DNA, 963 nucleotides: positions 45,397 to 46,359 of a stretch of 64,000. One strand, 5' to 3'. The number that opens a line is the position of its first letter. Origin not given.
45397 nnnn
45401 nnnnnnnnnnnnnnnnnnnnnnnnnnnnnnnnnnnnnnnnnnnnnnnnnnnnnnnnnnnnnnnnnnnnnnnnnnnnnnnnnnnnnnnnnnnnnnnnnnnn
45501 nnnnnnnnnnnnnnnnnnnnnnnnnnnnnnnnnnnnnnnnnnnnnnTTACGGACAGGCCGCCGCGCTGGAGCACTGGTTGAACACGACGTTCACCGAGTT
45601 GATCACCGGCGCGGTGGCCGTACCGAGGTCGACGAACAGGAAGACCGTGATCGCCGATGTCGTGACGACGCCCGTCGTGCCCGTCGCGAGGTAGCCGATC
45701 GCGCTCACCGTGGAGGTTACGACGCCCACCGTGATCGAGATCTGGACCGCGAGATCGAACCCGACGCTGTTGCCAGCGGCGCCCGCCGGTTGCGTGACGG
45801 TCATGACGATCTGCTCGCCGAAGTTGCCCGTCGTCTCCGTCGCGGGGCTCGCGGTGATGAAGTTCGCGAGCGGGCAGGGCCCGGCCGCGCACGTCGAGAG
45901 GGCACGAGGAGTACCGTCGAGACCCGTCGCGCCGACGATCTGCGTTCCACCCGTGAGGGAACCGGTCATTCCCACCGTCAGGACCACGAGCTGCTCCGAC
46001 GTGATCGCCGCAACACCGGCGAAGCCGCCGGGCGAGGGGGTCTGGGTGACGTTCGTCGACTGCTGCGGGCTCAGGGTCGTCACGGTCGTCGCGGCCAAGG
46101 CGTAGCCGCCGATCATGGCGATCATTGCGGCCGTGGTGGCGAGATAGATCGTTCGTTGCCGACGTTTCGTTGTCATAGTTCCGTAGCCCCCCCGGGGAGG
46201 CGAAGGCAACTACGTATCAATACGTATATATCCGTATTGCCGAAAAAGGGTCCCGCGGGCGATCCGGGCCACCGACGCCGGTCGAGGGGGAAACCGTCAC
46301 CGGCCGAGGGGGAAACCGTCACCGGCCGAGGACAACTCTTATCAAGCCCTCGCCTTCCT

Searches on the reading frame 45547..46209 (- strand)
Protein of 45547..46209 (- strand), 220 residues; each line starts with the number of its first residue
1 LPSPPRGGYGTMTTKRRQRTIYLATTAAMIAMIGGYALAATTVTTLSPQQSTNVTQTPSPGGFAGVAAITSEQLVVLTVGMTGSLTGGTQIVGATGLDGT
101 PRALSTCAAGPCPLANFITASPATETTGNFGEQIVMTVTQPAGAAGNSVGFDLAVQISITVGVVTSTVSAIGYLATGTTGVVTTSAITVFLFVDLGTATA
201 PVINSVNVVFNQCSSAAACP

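Call 57: search_protein_families(library=pfam, proteins=[window:45547-46209:-], max_evalue=0.0001)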
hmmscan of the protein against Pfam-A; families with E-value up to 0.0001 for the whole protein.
window:45547-46209:- (220 aa): 0 families

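Call 82: search_protein_families(library=ncbifam, proteins=[window:45547-46209:-], max_evalue=0.01)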
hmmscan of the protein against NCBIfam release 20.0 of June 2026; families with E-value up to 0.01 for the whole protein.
window:45547-46209:- (220 aa): 0 families

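Call 83: search_protein_families(library=pfam, proteins=[window:45547-46209:-], max_evalue=10)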
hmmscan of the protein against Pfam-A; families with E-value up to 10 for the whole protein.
window:45547-46209:- (220 aa): 1 family
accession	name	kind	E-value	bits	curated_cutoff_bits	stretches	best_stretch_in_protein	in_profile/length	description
PF06212.17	GRIM-19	-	0.27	11.6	25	1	4-49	7-52/132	GRIM-19 protein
